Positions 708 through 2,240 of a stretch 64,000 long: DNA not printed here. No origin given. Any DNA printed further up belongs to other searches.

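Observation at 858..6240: Four-copy tandem array of DUF4249-like lipoprotein genes with mosaic (gene-conversion-like) identity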

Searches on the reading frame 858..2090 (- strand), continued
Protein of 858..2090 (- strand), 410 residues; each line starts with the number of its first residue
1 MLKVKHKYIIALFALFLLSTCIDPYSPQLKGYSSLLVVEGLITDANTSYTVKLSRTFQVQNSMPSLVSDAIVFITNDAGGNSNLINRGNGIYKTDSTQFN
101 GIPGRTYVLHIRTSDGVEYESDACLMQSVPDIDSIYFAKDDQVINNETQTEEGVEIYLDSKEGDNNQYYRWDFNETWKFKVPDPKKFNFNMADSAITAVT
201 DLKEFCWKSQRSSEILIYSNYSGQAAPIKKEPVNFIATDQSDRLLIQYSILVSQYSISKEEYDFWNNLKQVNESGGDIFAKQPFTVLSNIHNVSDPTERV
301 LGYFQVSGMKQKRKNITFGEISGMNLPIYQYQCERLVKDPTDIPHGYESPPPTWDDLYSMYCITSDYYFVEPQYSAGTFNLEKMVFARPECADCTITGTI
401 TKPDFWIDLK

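Call 28: search_protein_families(library=pfam, proteins=[L001:11235-13088:+, L014:11229-13625:+, L017:5005-7395:+, L007:18001-20115:+], max_evalue=1)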
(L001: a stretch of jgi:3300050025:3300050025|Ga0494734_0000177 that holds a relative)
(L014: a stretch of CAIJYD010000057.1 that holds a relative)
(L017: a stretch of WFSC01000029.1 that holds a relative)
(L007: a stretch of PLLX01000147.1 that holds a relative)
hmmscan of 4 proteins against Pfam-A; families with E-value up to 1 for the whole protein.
L001:11235-13088:+ (617 aa): 2 families
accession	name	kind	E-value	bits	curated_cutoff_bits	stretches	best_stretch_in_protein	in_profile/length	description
PF01835.25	MG2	-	9.8e-10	39.1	32.8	1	54-136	2-83/96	MG2 domain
PF07715.20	Plug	-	0.00065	20.6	23.9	1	429-499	22-92/107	TonB-dependent Receptor Plug Domain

L014:11229-13625:+ (798 aa): 7 families
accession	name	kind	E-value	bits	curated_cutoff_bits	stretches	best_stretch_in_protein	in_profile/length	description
PF01835.25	MG2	-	2.3e-09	37.9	32.8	1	56-139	2-84/96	MG2 domain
PF20598.4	DUF6795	-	0.00055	20.6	27.4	1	474-518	5-51/103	Domain of unknown function (DUF6795)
PF07715.20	Plug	-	0.007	17.3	23.9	1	609-676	22-90/107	TonB-dependent Receptor Plug Domain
PF10670.15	DUF4198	-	0.061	13.9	34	1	472-517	151-200/209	Domain of unknown function (DUF4198)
PF04582.17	Reo_sigmaC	-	0.09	13.5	28.1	1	56-105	33-81/130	Reovirus sigma C capsid protein C-terminal domain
PF00075.30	RNase_H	-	0.23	12.1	25.8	0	601-640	39-78/141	RNase H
PF13715.12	CarbopepD_reg_2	-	0.8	10.2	32.2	1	468-526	1-54/88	CarboxypepD_reg-like domain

L017:5005-7395:+ (796 aa): 3 families
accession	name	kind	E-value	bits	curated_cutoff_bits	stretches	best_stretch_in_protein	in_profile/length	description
PF01835.25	MG2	-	8e-05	23.4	32.8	1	61-141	4-83/96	MG2 domain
PF07715.20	Plug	-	0.00044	21.2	23.9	1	603-677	17-91/107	TonB-dependent Receptor Plug Domain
PF20942.3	DUF4785_2nd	-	0.081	13.3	30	0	360-400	5-45/105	Domain of unknown function (DUF4785) central domain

L007:18001-20115:+ (704 aa): 0 families

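Call 29: search_solved_structures(query=L014:11229-13625:+, max_evalue=1)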
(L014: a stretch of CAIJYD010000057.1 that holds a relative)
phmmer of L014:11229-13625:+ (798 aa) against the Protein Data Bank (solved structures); distinct sequences matched with E-value up to 1: 13.
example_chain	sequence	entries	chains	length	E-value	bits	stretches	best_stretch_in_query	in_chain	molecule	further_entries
9rbo_A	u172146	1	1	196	0.0057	17.9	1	34-137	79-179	Complement C3 beta chain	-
2ice_A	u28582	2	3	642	0.03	15.5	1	36-139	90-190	Complement C3 beta chain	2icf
2a73_A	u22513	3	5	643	0.03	15.5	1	36-139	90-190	Complement C3 | Complement Component C3c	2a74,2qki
2i07_A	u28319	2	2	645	0.03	15.5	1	36-139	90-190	Complement C3b | Complement C3 beta chain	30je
6ehg_A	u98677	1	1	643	0.031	15.5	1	36-139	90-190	Complement C3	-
6yo6_A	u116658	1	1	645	0.031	15.5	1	36-139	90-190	iC3b1 alpha chain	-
2xwb_A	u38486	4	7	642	0.031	15.5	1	36-139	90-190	COMPLEMENT C3B BETA CHAIN | Complement C3f fragment | Complement C3 beta chain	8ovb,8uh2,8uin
3g6j_A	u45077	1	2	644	0.031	15.5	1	36-139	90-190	Complement C3 beta chain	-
11mg_A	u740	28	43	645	0.031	15.5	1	36-139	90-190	Complement C3 beta chain | Complement C3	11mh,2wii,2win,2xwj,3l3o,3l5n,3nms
6ru5_A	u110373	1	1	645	0.031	15.5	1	36-139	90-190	Complement C3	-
8oq3_A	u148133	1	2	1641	0.11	13.7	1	36-139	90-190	Complement C3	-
9rf3_A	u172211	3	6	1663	0.11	13.6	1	36-139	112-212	Complement C3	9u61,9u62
9qk2_F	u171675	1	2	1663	0.11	13.6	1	36-139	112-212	Complement C3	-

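Call 40: find_related_loci(query=A3, collection=genome_contigs, flank=10000)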
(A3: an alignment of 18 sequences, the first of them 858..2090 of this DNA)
Query A3 (410 aa) in genome_contigs; peptide patterns used: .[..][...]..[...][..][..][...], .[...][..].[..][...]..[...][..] (x = any residue, [..] = any of these).
98 stretches matched a pattern; 47 encode a relative of the query (tblastn E <= 1e-3); 46 distinct loci.
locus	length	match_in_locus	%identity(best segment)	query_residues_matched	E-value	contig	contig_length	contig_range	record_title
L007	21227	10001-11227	95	1-409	0e+0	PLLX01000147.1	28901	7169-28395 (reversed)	MAG: Bacteroidales bacterium isolate fen_983 73.20120800_E3S.44_contig_11939, whole genome shotgun sequence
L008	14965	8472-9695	71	1-409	0e+0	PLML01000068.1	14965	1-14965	MAG: Bacteroidales bacterium isolate fen_980 73.20120800_E3D.18_contig_7598, whole genome shotgun sequence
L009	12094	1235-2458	68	1-409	0e+0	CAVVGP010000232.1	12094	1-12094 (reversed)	MAG: uncultured Bacteroidales bacterium isolate MFD01188.bin.3.138 genome assembly, contig: contig_8059, whole genome sh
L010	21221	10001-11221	68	1-410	0e+0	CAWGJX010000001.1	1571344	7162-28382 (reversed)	MAG: uncultured Bacteroidales bacterium isolate MFD05705.bin.1.174 genome assembly, contig: contig_14185, whole genome s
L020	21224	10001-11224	67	1-409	0e+0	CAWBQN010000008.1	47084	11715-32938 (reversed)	MAG: uncultured Bacteroidales bacterium isolate MFD01872.bin.1.230 genome assembly, contig: contig_148399, whole genome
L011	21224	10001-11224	67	1-409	0e+0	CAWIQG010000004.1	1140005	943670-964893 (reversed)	MAG: uncultured Bacteroidales bacterium isolate MFD01476.bin.1.83 genome assembly, contig: contig_54151, whole genome sh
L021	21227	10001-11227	65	1-409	0e+0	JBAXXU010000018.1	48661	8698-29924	MAG: Bacteroidota bacterium isolate ELA747 MAG747_18, whole genome shotgun sequence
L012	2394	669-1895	67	1-409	0e+0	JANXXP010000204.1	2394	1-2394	MAG: Bacteroidetes bacterium isolate GL140_3_metabat_15_sub GL140_3_k141_2893222, whole genome shotgun sequence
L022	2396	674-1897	67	1-409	0e+0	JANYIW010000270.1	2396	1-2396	MAG: Bacteroidales bacterium isolate GL140_3_metabinner_17 GL140_3_k141_2893169, whole genome shotgun sequence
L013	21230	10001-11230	65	1-409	0e+0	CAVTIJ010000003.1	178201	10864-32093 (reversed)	MAG: uncultured Bacteroidales bacterium isolate MFD05705.bin.1.156 genome assembly, contig: contig_51379, whole genome s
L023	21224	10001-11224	59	2-410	4e-168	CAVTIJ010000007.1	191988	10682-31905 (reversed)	MAG: uncultured Bacteroidales bacterium isolate MFD05705.bin.1.156 genome assembly, contig: contig_85387, whole genome s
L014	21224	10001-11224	58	1-410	4e-163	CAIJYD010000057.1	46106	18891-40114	MAG: uncultured Bacteroidetes bacterium isolate Loclat_bin-13856 genome assembly, contig: bin-13856:057/135, whole genom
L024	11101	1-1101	58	42-409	8e-145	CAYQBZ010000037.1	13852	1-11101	MAG TPA_asm: uncultured Rikenellaceae bacterium isolate binchicken_co129_80 genome assembly, contig: NODE_13476_length_1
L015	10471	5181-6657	52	1-410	3e-144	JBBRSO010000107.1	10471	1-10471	MAG: Bacteroidales bacterium isolate La2_metabat2.088 La2_metabat2.088_K_2864264L10471_cov_11.0006, whole genome shotgun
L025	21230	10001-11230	52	1-408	2e-141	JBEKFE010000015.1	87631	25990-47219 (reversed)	MAG: Bacteroidales bacterium isolate SPRUCE 222 SPRUCE_222_15, whole genome shotgun sequence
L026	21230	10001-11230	55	2-409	4e-141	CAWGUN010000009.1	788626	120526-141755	MAG: uncultured Bacteroidales bacterium isolate MFD02809.bin.1.359 genome assembly, contig: contig_67624, whole genome s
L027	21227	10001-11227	52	1-409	2e-137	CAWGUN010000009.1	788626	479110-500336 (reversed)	MAG: uncultured Bacteroidales bacterium isolate MFD02809.bin.1.359 genome assembly, contig: contig_67624, whole genome s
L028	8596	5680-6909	53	3-409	9e-137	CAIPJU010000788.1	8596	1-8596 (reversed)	MAG: uncultured Bacteroidetes bacterium isolate Umea3p4_bin-0738 genome assembly, contig: bin-0738:0788/1105, whole geno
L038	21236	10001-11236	46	7-410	6e-113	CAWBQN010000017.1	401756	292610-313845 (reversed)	MAG: uncultured Bacteroidales bacterium isolate MFD01872.bin.1.230 genome assembly, contig: contig_37053, whole genome s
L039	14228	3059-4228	46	1-408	2e-112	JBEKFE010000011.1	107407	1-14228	MAG: Bacteroidales bacterium isolate SPRUCE 222 SPRUCE_222_11, whole genome shotgun sequence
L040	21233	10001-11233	44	7-410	6e-112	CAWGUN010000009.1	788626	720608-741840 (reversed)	MAG: uncultured Bacteroidales bacterium isolate MFD02809.bin.1.359 genome assembly, contig: contig_67624, whole genome s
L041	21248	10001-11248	47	2-409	1e-111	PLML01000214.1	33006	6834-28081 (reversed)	MAG: Bacteroidales bacterium isolate fen_980 73.20120800_E3D.18_contig_83, whole genome shotgun sequence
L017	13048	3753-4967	45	1-409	4e-107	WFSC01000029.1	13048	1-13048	MAG: Bacteroidales bacterium isolate S016_18 k151_146983, whole genome shotgun sequence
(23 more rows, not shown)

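Call 47: find_encoding_contigs(protein=P0008, flank=8000, max_places=5)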
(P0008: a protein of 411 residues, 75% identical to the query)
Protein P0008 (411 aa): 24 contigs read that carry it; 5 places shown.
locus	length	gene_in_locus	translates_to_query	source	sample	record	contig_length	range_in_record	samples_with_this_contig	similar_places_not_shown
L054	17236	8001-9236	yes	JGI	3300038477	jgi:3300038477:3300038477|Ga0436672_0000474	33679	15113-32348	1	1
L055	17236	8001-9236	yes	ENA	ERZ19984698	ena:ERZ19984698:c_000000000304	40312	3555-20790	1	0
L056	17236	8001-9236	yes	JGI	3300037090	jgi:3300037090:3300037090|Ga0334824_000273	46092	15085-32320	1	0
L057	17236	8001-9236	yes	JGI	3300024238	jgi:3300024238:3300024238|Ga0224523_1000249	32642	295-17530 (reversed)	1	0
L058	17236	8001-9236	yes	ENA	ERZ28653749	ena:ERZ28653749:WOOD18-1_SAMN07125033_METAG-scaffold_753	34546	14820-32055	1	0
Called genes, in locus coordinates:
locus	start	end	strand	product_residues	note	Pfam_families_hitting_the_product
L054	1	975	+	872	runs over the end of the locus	PF00521:DNA_topoisoIV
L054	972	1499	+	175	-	PF13238:AAA_18 (weak), PF01202:SKI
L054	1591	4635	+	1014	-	PF13646:HEAT_2 (faint)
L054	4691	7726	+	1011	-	PF20703:nSTAND1, PF23381:Beta-prop_IFT122_1st, PF24814:WD40_Prp19, PF25168:Beta-prop_WDR36-Utp21_2nd, PF25172:Beta-prop_WDR3_2nd, PF25175:Beta-prop_WDR5, PF25391:WD40_Gbeta, PF23393:Beta-prop_WDR90_POC16_2nd, +37 more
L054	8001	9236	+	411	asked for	PF14054:DUF4249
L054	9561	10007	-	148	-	PF01797:Y1_Tnp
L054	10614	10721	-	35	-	-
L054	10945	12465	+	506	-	PF01676:Metalloenzyme, PF06415:iPGM_N, PF01663:Phosphodiest (weak)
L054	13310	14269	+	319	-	PF00376:MerR, PF13411:MerR_1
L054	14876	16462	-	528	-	PF00578:AhpC-TSA (faint), PF08534:Redoxin, PF00085:Thioredoxin (faint), PF13098:Thioredoxin_2, PF13905:Thioredoxin_8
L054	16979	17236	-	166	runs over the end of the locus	PF07603:Lcl_C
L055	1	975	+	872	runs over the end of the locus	PF00521:DNA_topoisoIV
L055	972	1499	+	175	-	PF13238:AAA_18 (weak), PF01202:SKI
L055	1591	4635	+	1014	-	PF13646:HEAT_2 (faint)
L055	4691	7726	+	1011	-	PF20703:nSTAND1, PF23381:Beta-prop_IFT122_1st, PF24814:WD40_Prp19, PF25168:Beta-prop_WDR36-Utp21_2nd, PF25172:Beta-prop_WDR3_2nd, PF25175:Beta-prop_WDR5, PF25391:WD40_Gbeta, PF23393:Beta-prop_WDR90_POC16_2nd, +37 more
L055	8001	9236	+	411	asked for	PF14054:DUF4249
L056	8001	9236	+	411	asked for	PF14054:DUF4249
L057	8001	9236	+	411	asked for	PF14054:DUF4249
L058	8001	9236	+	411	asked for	PF14054:DUF4249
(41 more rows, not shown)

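Call 55: search_protein_families(library=pfam, proteins=[L010:1327-4557:+, L010:4575-6065:+, L010:6109-7014:+, L010:7073-8383:+, L010:11572-12756:+, L039:328-2802:+, L016:6175-8853:-, L016:9016-9969:+, L038:8737-9978:+, L028:1715-5476:-], max_evalue=0.001)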
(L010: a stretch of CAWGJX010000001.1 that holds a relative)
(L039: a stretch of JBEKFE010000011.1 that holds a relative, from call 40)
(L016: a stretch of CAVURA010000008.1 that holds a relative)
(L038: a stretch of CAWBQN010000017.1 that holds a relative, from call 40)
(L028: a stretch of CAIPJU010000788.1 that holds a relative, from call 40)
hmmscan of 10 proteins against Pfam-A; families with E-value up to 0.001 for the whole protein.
L010:1327-4557:+ (1076 aa): 3 families
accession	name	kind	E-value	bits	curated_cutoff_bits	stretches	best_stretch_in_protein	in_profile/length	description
PF13715.12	CarbopepD_reg_2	-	6.9e-17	61.7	32.2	1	26-109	1-88/88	CarboxypepD_reg-like domain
PF07715.20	Plug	-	1.6e-15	57.9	23.9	1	119-226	3-107/107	TonB-dependent Receptor Plug Domain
PF13620.12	CarboxypepD_reg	-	4.4e-08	33.8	32.3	1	26-86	2-70/82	Carboxypeptidase regulatory-like domain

L010:4575-6065:+ (496 aa): 3 families
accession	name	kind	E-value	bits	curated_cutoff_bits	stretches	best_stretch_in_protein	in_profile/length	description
PF12771.13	SusD-like_2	-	2.6e-74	251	27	1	75-467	44-415/415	Starch-binding associating with outer membrane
PF12741.13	SusD-like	-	1.6e-50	173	27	2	71-399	59-369/495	Susd and RagB outer membrane lipoprotein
PF14322.12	SusD-like_3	-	1.3e-07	32.5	27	1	79-183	62-168/191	Starch-binding associating with outer membrane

L010:6109-7014:+ (301 aa): 3 families
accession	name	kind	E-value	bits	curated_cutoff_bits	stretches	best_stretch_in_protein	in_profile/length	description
PF08522.16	BT_3987-like_N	-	1.7e-15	58.2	25.9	1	44-157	12-118/120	BT_3987-like, N-terminal domain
PF22839.2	DUF7015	-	0.00018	22.1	35.2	1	208-298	21-99/100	Domain of unknown function (DUF7015)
PF16343.11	DUF4973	-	0.00038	20.9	27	1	40-154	14-127/129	Domain of unknown function (DUF4973)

L010:7073-8383:+ (436 aa): 0 families

L010:11572-12756:+ (394 aa): 4 families
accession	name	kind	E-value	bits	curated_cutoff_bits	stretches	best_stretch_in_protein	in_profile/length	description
PF13635.12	DUF4143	-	1.2e-27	97.1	28.1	1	195-352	2-160/160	Domain of unknown function (DUF4143)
PF13173.12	AAA_14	-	1e-21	77.7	27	1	21-150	4-128/129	AAA domain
PF01637.24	ATPase_2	-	2.1e-05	24.9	33.2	0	7-42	8-43/225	ATPase domain predominantly from Archaea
PF13401.12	AAA_22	-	0.00018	22.3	27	0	79-123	84-126/130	AAA domain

L039:328-2802:+ (824 aa): 0 families

L016:6175-8853:- (892 aa): 2 families
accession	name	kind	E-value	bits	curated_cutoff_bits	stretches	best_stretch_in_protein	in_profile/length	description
PF17389.8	Bac_rhamnosid6H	-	8.4e-09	35.6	24.5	1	318-469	103-237/339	Bacterial alpha-L-rhamnosidase 6 hairpin glycosidase domain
PF22422.2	MGH1-like_GH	-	1.6e-05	25.1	27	1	390-480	173-263/356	Mannosylglycerate hydrolase MGH1-like glycoside hydrolase domain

L016:9016-9969:+ (317 aa): 1 family
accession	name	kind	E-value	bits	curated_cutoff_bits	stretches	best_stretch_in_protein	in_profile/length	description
PF00248.27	Aldo_ket_red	-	2.5e-55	188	24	1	16-307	2-276/291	Aldo/keto reductase family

L038:8737-9978:+ (413 aa): 1 family
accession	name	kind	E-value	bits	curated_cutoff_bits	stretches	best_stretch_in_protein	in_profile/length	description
PF07690.21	MFS_1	-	1.7e-58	198.6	33.4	2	18-374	2-346/347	Major Facilitator Superfamily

L028:1715-5476:- (1253 aa): 8 families
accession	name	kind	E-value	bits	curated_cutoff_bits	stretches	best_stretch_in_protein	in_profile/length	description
PF02929.23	Bgal_small_N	-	2.5e-59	201.4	25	1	963-1247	1-247/248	Beta galactosidase small chain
PF02836.23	Glyco_hydro_2_C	-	2.2e-57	195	21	1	356-593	2-256/302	Glycosyl hydrolases family 2, TIM barrel domain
PF02837.24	Glyco_hydro_2_N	-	3.5e-41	141.4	28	1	71-236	3-167/169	Glycosyl hydrolases family 2, sugar binding domain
PF16353.11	LacZ_4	-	7.3e-24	84.3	27.3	1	848-935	2-87/87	Beta-galactosidase, domain 4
PF00703.27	Glyco_hydro_2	-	4.5e-15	56.8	23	1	240-353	1-109/109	Glycosyl hydrolases family 2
PF13385.13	Laminin_G_3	-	4.8e-09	37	27.6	1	622-772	2-146/151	Concanavalin A-like lectin/glucanases superfamily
PF03198.20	Glyco_hydro_72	-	1e-05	25.5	25.9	1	358-479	24-146/314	Glucanosyltransferase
PF02210.31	Laminin_G_2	-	0.00038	21.4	22.9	0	666-743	18-98/126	Laminin G domain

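Call 81: search_solved_structures(query=A6, max_evalue=1, show_alignments=0)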
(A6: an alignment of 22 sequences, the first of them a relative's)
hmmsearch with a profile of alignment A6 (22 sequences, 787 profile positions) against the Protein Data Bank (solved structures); distinct sequences matched with E-value up to 1: 25.
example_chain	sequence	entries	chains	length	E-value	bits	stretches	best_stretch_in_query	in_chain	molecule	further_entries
6ru5_A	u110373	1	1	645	6.8e-07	31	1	47-127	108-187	Complement C3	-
2ice_A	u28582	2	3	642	7.7e-07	30.8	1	47-127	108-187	Complement C3 beta chain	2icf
2a73_A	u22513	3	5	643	7.8e-07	30.8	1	47-127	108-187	Complement C3 | Complement Component C3c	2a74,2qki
2xwb_A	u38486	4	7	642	7.8e-07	30.8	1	47-127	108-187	COMPLEMENT C3B BETA CHAIN | Complement C3f fragment | Complement C3 beta chain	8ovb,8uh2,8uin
2i07_A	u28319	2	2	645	7.8e-07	30.8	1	47-127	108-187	Complement C3b | Complement C3 beta chain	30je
6ehg_A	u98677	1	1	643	7.9e-07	30.8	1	47-127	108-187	Complement C3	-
6yo6_A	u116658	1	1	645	7.9e-07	30.8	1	47-127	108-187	iC3b1 alpha chain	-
3g6j_A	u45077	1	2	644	8e-07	30.8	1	47-127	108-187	Complement C3 beta chain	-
11mg_A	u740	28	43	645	8.1e-07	30.8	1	47-127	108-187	Complement C3 beta chain | Complement C3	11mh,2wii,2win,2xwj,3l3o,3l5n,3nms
9rbo_A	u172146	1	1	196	8.5e-07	30.7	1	47-127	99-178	Complement C3 beta chain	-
8oq3_A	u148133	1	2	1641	7.8e-06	27.5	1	47-127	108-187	Complement C3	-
9qk2_F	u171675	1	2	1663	8e-06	27.5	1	47-127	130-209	Complement C3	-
9rf3_A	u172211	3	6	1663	8e-06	27.5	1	47-127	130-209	Complement C3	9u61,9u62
2p9r_A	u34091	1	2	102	0.02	16.2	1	47-123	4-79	Alpha-2-macroglobulin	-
5jpm_A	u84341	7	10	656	0.085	14.2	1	46-126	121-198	Complement C4-A | Complement C4 beta chain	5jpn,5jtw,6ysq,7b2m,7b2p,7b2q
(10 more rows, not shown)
